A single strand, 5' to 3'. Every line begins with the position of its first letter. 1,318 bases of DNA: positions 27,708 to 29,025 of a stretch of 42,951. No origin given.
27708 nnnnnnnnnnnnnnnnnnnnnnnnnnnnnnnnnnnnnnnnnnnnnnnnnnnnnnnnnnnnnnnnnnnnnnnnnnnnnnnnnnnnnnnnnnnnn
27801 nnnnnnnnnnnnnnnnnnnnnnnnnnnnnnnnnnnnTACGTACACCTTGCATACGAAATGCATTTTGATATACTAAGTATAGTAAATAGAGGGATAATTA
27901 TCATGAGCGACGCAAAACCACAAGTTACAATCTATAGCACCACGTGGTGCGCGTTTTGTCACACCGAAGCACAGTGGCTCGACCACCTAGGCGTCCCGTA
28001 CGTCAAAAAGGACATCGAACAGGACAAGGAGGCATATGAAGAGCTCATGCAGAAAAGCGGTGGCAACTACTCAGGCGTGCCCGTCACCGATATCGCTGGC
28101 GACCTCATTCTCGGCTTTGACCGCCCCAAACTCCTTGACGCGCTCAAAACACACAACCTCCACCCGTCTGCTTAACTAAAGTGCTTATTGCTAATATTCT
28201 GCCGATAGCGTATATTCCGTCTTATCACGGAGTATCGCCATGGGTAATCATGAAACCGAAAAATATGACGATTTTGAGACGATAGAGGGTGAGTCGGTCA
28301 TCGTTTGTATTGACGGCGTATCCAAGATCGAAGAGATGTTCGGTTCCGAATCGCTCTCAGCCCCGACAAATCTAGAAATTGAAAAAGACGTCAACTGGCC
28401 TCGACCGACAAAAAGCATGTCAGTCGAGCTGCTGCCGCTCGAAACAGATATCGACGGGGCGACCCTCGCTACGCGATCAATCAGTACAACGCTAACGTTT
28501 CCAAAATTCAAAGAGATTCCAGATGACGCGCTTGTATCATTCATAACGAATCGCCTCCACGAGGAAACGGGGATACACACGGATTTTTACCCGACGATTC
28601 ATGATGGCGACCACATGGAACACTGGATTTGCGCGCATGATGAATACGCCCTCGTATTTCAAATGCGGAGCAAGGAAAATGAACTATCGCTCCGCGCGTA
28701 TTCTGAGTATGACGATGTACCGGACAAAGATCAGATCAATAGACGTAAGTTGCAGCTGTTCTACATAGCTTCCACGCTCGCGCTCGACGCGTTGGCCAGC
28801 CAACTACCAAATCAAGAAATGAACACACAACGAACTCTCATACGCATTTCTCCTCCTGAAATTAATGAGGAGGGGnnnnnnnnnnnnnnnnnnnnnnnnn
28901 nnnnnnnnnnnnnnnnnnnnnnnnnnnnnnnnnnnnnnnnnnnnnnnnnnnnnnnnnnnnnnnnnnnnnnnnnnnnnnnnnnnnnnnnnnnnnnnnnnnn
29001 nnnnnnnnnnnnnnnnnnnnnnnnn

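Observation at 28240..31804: Orphan pupylation-like module: AAA+ ATPase, tiny membrane ORF and a PafA/Dop-family ligase, with no Pup or proteasome gene in view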

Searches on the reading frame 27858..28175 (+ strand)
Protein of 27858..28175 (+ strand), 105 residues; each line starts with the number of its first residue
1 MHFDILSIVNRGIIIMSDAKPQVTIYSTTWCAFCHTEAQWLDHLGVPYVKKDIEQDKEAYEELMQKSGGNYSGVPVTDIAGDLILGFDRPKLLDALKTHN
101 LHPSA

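Call 3: search_protein_families(library=pfam, proteins=[window:27858-28175:+], max_evalue=0.01)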
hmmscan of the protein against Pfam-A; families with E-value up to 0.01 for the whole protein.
window:27858-28175:+ (105 aa): 1 family
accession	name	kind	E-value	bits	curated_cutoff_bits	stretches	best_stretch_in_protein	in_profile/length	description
PF00462.30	Glutaredoxin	-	8.5e-13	48.7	22.9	1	23-84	1-60/60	Glutaredoxin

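Call 4: search_protein_families(library=ncbifam, proteins=[window:27858-28175:+], max_evalue=0.01)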
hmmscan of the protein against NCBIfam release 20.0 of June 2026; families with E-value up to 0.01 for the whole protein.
window:27858-28175:+ (105 aa): 16 families
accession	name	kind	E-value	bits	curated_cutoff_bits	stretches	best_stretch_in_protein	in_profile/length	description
TIGR02196.1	GlrX_YruB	hypoth_equivalog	9.8e-20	70.8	88.55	1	22-96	1-73/74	glutaredoxin-like protein, YruB-family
TIGR02200.1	GlrX_actino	hypoth_equivalog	1.5e-10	41.4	89.5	1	22-80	1-58/77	mycoredoxin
NF041212.1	Uxx_star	subfamily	1.5e-09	37.9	66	1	23-87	1-64/70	Uxx-star family glutaredoxin-like (seleno)protein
TIGR02181.1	GRX_bact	equivalog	1.9e-08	34.4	90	1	23-88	1-65/80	glutaredoxin 3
TIGR02194.1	GlrX_NrdH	subfamily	2.6e-08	34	85.75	1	23-96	1-71/72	glutaredoxin-like protein NrdH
NF045501.1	HUGP_GUXX-star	exception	7.7e-07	28.8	325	1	19-87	163-230/236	HUGP/GUXX-star fusion selenoprotein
NF007923.0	PRK10638.1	equivalog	8e-07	29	129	1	22-95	3-74/83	glutaredoxin 3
NF047338.1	gluta_UXX_star_3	exception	7e-05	22.8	97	1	23-70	1-48/70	UXX-star (seleno)protein family 3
NF041211.1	gluta_UXX_star_2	equivalog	0.00012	22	100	1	23-87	1-64/71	UXX-star (seleno)protein family 2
NF007657.0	PRK10329.1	equivalog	0.0012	18.8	131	1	22-100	2-76/81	glutaredoxin-like protein NrdH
TIGR02189.1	GlrX-like_plant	paralog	0.0015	18.4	93.8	1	22-88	9-76/99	glutaredoxin-like family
TIGR01617.1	arsC_related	subfamily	0.0019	18.5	75.05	1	24-64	2-42/117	Spx/MgsR family RNA polymerase-binding regulatory protein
TIGR02180.1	GRX_euk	equivalog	0.0031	17.7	87.25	1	23-70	1-52/84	glutaredoxin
NF002459.0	PRK01655.1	subfamily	0.0036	17.3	123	1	23-65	2-44/132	transcriptional regulator Spx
NF041114.2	gluta_UXX_star_1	equivalog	0.0044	17.2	72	1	23-87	1-64/70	UXX-star selenoprotein family 1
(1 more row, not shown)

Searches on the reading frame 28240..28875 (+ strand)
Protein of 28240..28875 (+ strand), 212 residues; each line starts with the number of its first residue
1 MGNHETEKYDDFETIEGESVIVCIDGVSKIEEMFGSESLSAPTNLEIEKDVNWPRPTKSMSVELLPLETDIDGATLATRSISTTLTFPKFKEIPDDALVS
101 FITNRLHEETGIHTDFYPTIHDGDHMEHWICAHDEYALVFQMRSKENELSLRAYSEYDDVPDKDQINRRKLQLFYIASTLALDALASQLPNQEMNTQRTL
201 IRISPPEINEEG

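Call 79: search_protein_families(library=pfam, proteins=[window:28240-28875:+], max_evalue=10)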
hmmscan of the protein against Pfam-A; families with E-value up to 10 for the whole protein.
seq(212 aa): 0 families
